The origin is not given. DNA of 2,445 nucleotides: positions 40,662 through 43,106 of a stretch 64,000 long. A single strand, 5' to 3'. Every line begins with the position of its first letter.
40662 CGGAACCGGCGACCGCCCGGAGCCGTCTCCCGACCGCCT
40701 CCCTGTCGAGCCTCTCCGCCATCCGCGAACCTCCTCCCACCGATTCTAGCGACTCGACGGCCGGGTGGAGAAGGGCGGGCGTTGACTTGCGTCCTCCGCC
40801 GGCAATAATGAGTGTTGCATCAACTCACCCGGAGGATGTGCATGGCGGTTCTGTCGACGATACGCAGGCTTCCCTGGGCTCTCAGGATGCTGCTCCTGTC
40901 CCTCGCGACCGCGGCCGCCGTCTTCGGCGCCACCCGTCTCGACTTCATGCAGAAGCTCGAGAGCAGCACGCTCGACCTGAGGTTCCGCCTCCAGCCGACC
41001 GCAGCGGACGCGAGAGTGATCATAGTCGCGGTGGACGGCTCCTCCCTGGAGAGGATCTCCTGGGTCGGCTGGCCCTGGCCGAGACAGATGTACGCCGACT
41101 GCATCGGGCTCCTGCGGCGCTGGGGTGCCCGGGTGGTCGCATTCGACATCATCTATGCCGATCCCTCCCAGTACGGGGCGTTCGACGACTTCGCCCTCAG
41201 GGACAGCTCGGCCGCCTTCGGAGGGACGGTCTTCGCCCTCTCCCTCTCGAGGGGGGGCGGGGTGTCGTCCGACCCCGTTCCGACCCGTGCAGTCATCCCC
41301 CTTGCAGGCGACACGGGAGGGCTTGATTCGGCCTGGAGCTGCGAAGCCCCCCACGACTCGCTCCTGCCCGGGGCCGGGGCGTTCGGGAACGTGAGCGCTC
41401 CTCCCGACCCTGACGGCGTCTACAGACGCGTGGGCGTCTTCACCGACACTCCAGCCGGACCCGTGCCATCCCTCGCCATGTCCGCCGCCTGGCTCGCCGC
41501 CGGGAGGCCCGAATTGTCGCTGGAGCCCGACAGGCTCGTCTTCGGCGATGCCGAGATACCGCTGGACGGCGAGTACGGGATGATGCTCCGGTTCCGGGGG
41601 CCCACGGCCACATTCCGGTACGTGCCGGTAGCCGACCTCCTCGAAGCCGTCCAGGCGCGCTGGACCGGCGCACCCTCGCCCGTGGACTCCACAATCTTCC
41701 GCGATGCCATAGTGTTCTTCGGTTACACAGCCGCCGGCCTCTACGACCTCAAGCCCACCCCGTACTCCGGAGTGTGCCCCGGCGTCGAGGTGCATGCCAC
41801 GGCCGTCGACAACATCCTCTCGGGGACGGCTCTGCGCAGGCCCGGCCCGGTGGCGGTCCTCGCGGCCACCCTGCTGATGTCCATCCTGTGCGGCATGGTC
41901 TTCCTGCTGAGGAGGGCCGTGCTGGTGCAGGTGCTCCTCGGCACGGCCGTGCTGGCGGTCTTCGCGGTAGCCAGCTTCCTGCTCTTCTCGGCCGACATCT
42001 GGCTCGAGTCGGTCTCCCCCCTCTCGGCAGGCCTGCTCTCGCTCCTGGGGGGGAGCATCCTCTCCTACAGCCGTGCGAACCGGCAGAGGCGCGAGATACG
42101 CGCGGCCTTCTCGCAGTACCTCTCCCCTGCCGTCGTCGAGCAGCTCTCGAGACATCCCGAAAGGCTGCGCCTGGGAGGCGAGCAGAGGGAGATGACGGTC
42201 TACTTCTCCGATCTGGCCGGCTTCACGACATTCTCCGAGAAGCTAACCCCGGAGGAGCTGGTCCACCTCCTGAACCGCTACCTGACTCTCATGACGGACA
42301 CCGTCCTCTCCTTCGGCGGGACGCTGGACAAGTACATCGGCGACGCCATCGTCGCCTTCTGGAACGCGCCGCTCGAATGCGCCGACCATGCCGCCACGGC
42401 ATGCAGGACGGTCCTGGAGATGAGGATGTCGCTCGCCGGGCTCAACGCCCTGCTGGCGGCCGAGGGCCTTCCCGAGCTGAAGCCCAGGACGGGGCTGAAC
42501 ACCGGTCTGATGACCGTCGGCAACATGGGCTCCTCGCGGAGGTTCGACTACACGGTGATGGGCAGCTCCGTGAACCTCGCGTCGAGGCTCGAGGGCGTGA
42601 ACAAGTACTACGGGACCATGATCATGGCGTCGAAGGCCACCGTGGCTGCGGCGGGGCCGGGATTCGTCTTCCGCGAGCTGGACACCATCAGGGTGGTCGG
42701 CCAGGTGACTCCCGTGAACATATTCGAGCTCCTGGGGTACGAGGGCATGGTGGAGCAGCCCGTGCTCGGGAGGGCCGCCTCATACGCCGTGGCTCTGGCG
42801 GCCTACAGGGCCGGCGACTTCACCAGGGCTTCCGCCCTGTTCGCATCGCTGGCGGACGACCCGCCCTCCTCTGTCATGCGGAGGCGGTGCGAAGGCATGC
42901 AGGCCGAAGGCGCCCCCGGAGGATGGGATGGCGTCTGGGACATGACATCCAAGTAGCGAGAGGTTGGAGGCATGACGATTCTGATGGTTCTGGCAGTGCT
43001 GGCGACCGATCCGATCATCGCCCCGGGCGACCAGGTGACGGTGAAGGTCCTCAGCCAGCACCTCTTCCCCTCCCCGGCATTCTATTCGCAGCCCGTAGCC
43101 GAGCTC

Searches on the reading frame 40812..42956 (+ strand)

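Call 67: search_protein_families(library=pfam, proteins=[window:40812-42956:+], max_evalue=0.0001)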
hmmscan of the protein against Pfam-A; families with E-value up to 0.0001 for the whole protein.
window:40812-42956:+ (714 aa): 2 families
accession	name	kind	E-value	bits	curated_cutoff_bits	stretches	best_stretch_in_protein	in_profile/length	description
PF05226.16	CHASE2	-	3.9e-54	184.3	26.3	1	33-357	2-251/257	CHASE2 domain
PF00211.25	Guanylate_cyc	-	8e-18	65.1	21.9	1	459-631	7-173/183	Adenylate and Guanylate cyclase catalytic domain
